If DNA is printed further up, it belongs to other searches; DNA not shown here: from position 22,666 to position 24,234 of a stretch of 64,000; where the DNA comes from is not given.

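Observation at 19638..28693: Seven co-oriented minus-strand genes (coiled-coil protein, AAA+ ATPase, membrane proteins, three unknowns) inserted inside the ribosomal super-operon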

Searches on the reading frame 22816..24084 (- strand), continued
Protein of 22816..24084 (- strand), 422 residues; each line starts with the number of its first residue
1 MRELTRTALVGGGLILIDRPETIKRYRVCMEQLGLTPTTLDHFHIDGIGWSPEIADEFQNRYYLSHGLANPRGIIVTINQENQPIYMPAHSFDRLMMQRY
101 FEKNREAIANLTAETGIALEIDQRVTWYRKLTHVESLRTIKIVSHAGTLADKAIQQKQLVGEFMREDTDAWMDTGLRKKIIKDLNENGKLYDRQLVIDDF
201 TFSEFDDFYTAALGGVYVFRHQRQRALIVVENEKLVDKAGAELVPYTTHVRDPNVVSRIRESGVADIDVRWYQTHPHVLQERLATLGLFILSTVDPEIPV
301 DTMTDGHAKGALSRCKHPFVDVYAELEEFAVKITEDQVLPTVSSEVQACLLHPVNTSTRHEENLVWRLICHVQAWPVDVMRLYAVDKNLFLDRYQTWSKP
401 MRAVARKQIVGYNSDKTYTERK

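Call 62: get_annotated_region(hit=H7, flank=9000)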
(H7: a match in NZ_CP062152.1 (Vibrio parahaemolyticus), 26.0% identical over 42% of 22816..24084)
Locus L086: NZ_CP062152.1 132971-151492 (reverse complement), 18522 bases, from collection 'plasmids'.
description: Vibrio parahaemolyticus strain 19-VB00998 plasmid pVP-19-VB00998, complete sequence
organism: Vibrio parahaemolyticus (NCBI taxid 670)
taxonomy: Bacteria; Pseudomonadota; Gammaproteobacteria; Vibrionales; Vibrionaceae; Vibrio; Vibrio parahaemolyticus
host: -; source: oyster; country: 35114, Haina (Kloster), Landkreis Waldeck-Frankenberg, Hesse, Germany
typing (MOB-suite, as given by PLSDB): non-mobilizable
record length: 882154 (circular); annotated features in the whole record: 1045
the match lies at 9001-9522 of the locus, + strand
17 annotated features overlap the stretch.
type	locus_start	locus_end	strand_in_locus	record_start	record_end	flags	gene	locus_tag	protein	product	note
CDS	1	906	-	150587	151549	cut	-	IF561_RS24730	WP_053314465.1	hypothetical protein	-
CDS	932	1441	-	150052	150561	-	-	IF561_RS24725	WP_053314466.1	hypothetical protein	-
CDS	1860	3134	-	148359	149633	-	-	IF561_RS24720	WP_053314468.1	RNase H family protein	-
CDS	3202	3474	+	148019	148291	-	-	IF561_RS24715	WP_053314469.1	hypothetical protein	-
CDS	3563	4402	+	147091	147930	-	-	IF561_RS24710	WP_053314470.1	hypothetical protein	-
CDS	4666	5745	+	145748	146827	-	-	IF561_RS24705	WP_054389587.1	hypothetical protein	-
CDS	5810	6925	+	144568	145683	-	-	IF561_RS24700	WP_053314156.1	hypothetical protein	-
CDS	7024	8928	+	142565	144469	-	-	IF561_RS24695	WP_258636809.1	ATP-binding protein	-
CDS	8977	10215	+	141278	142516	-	-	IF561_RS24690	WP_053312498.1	DUF6638 family protein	-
CDS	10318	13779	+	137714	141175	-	mfd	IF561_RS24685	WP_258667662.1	transcription-repair coupling factor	GO:0006281 - DNA repair [Evidence IEA]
CDS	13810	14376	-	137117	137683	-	-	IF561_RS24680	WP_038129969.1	DUF3592 domain-containing protein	-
CDS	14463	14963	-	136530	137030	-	-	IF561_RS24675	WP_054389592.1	hypothetical protein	-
CDS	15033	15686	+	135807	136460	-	-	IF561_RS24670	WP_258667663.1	hypothetical protein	-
CDS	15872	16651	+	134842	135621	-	-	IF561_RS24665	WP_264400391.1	A24 family peptidase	-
CDS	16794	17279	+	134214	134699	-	-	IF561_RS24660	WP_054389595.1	hypothetical protein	-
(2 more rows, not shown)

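Call 63: get_annotated_region(hit=H2, flank=9000)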
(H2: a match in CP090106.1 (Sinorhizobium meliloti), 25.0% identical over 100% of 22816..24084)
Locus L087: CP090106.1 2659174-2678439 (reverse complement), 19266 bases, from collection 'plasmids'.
description: Sinorhizobium meliloti strain Ak57 plasmid pSymB, complete sequence
organism: Sinorhizobium meliloti (NCBI taxid 382)
taxonomy: Bacteria; Pseudomonadota; Alphaproteobacteria; Hyphomicrobiales; Rhizobiaceae; Sinorhizobium; Sinorhizobium meliloti
host: -; source: Medicago,Cell culture,Plant nodule; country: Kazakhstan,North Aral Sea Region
typing (MOB-suite, as given by PLSDB): non-mobilizable
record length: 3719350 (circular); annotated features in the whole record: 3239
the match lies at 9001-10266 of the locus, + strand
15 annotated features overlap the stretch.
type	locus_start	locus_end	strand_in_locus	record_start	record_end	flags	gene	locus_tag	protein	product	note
CDS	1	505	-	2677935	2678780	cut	choW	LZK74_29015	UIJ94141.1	choline ABC transporter permease subunit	-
CDS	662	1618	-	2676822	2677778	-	-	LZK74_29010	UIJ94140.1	choline ABC transporter substrate-binding protein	-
CDS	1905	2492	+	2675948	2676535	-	-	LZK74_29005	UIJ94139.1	thymidine kinase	-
CDS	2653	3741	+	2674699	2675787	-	-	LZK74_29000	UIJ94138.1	hypothetical protein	-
CDS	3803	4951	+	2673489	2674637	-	-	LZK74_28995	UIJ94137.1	hypothetical protein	-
CDS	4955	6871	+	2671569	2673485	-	-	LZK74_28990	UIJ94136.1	ATP-binding protein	-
CDS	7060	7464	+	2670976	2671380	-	-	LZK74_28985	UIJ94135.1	endonuclease domain-containing protein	-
CDS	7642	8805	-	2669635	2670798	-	-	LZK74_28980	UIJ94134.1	IS4-like element ISRm16 family transposase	-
CDS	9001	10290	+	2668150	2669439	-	-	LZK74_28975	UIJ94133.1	hypothetical protein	-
CDS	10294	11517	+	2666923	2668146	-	-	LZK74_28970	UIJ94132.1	DUF2333 family protein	-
CDS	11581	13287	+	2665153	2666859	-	-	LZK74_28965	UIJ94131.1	formate--tetrahydrofolate ligase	-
CDS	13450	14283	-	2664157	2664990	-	-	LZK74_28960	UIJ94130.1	extensin family protein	-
CDS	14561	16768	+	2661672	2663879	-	-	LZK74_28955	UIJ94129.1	TonB-dependent hemoglobin/transferrin/lactoferrin family receptor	-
CDS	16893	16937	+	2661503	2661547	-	trpLE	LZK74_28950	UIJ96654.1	trpE operon leader peptide TrpLE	-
CDS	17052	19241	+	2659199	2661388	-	-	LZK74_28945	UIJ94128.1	anthranilate synthase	-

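Call 82: search_protein_representatives(alignment_id=A1)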
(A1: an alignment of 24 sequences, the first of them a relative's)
Query: 24 sequences, 421 profile positions. Proteins with E-value up to 0.001 (for the whole library): 562; up to 1e-10: 455; up to 1e-30: 276. The best 150 are listed.
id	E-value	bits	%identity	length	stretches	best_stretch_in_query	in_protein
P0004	4.7e-166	569.3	-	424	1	1-420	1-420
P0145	3.2e-158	543.5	-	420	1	1-418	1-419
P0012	5.3e-157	539.5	-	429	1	1-418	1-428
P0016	3.0e-155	533.7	-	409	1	1-419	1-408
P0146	1.0e-152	525.4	-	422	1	1-420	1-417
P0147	4.1e-151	520.1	-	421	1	1-419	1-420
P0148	1.8e-150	518.0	-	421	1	1-419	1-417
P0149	1.6e-149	514.8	-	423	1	1-413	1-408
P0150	6.6e-149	512.8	-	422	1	1-413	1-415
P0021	2.8e-147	507.5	-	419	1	1-418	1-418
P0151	1.5e-146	505.1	-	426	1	2-418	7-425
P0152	1.5e-145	501.8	-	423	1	4-419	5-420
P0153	2.0e-143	494.8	-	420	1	1-419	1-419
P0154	3.2e-143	494.1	-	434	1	1-416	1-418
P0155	4.2e-143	493.7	-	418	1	1-412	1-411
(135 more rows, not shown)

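Call 86: search_protein_families(library=padloc, alignment_id=A9, max_evalue=0.00001)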
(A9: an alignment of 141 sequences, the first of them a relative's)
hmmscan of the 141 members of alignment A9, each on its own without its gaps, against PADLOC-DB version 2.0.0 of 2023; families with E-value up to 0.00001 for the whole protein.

A. member 1, L001:4838-5260:+ (140 aa): 0 families

B. families by the number of members that match (of 141 scanned): 84 families (the first 25 are shown)
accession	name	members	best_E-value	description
PDLC04135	mad3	3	1.6e-58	mads_3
PDLC04140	mad8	3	1.1e-20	mads_8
PDLC02980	AriA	3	5e-18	-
PDLC02707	PbeA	3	3.2e-16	PbeA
PDLC01439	typeIV_DinG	3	3.9e-16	CAS-IV-A; associated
PDLC04164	AriA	3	1.2e-12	-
PDLC02704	PbeA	3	3e-10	PbeA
PDLC02914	ATPase-Toprim_I-B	3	2.5e-09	-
PDLC04892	PDC-S06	3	6e-09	-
PDLC02335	AbiLi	3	1e-08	AbiLi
PDLC00102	GajA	3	3.6e-07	AAA ATPase domain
PDLC01247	DEDDh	2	2.8e-33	"CAS-I,CAS-II,CAS-III,CAS-IV,CAS-V,CAS-VI; associated"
PDLC02503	BrxHI|BrxHII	2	9.5e-29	BrxHI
PDLC02864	DpdF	2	7.2e-22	DpdF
PDLC05028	PDC-S48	2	1.2e-21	-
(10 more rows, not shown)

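Call 87: search_protein_families(library=pfam, alignment_id=A9, max_evalue=0.00001)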
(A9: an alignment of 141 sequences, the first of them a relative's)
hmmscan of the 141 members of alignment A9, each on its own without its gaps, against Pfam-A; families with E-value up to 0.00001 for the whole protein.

A. member 1, L001:4838-5260:+ (140 aa): 0 families

B. families by the number of members that match (of 141 scanned): 123 families (the first 25 are shown)
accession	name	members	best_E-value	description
PF12706.13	Lactamase_B_2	6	1.5e-41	Beta-lactamase superfamily domain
PF00491.26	Arginase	6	2.6e-25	Arginase family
PF00535.33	Glycos_transf_2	5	3.1e-30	Glycosyl transferase family 2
PF13483.12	Lactamase_B_3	5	7.8e-17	Beta-lactamase superfamily domain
PF00583.31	Acetyltransf_1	4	1.3e-17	Acetyltransferase (GNAT) family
PF13508.13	Acetyltransf_7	4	1e-16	Acetyltransferase (GNAT) domain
PF13673.13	Acetyltransf_10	4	9.2e-10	Acetyltransferase (GNAT) domain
PF10111.15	Glyco_tranf_2_2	4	1.2e-07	Glycosyltransferase like family 2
PF00005.33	ABC_tran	3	2.2e-54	ABC transporter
PF00463.27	ICL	3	5.2e-52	Isocitrate lyase family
PF00270.35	DEAD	3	3.2e-48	DEAD/DEAH box helicase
PF13424.12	TPR_12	3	2.3e-36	Tetratricopeptide repeat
PF04851.21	ResIII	3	7e-25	Type III restriction enzyme, res subunit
PF07719.23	TPR_2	3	1.9e-20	Tetratricopeptide repeat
PF13304.12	AAA_21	3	2.7e-16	AAA domain, putative AbiEii toxin, Type IV TA system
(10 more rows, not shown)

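Call 88: find_related_loci(query=A1, collection=viral_contigs, flank=10000)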
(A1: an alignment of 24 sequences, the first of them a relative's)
Query A1 (422 aa) in viral_contigs; peptide patterns used: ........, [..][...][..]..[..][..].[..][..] (x = any residue, [..] = any of these).
42 stretches matched a pattern, but none encodes a relative of the query by tblastn (E <= 1e-3).

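Call 102: search_protein_families(library=ncbifam, proteins=[L074:9326-9922:+, L071:9420-10004:+, L084:6932-7225:+, L084:7225-7548:+, L084:9071-10846:+, L084:10861-11616:+, L084:11646-12395:+, L087:10294-11517:+], max_evalue=0.001)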
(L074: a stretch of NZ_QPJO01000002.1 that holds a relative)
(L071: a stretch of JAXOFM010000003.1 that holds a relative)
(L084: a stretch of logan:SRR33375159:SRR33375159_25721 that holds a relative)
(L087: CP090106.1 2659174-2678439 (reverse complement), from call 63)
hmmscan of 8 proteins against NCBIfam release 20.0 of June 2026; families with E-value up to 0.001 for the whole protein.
L074:9326-9922:+ (198 aa): 4 families
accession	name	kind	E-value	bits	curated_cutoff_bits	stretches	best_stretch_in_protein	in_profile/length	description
NF011585.0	PRK15009.1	equivalog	2.4e-53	180.6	234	1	7-197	3-190/191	GDP-mannose pyrophosphatase NudK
TIGR00052.1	TIGR00052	subfamily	2.3e-43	148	79.55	1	13-192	8-187/188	nudix-type nucleoside diphosphatase, YffH/AdpP family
NF008003.0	PRK10729.1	equivalog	1.4e-22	80.1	248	1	8-195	15-201/210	ADP-ribose diphosphatase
NF008736.0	PRK11762.1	equivalog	4.1e-10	39.5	169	1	30-186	28-172/186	ADP compounds hydrolase NudE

L071:9420-10004:+ (194 aa): 9 families
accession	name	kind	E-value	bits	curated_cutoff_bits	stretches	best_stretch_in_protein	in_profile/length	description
NF011585.0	PRK15009.1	equivalog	3.8e-65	219.1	234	1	1-193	1-190/191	GDP-mannose pyrophosphatase NudK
TIGR00052.1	TIGR00052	subfamily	1.6e-48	164.8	79.55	1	10-188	9-187/188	nudix-type nucleoside diphosphatase, YffH/AdpP family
NF008003.0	PRK10729.1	equivalog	5.6e-23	81.3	248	1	21-189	32-199/210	ADP-ribose diphosphatase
NF008736.0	PRK11762.1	equivalog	4e-11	42.8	169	1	28-180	30-170/186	ADP compounds hydrolase NudE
TIGR00586.1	mutt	equivalog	0.00012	22.1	97.9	1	74-118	27-71/129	8-oxo-dGTP diphosphatase MutT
NF008044.0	PRK10776.1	equivalog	0.00015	21.7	148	1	78-118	30-70/130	8-oxo-dGTP diphosphatase MutT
NF041652.1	Nud_hyd_Dein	equivalog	0.00044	20.5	200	1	57-184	24-145/152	Nudix hydrolase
NF001938.0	PRK00714.1-5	equivalog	0.00047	19.6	116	1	48-112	16-78/172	RNA pyrophosphohydrolase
NF001936.0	PRK00714.1-3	equivalog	0.00063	19.7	118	1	59-136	12-95/155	RNA pyrophosphohydrolase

L084:6932-7225:+ (97 aa): 0 families

L084:7225-7548:+ (107 aa): 0 families

L084:9071-10846:+ (591 aa): 0 families

L084:10861-11616:+ (251 aa): 0 families

L084:11646-12395:+ (249 aa): 1 family
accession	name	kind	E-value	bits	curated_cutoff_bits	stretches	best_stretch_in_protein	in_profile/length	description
NF009222.0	PRK12570.1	subfamily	0.00015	20.7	255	0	78-148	234-303/307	N-acetylmuramic acid 6-phosphate etherase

L087:10294-11517:+ (407 aa): 0 families
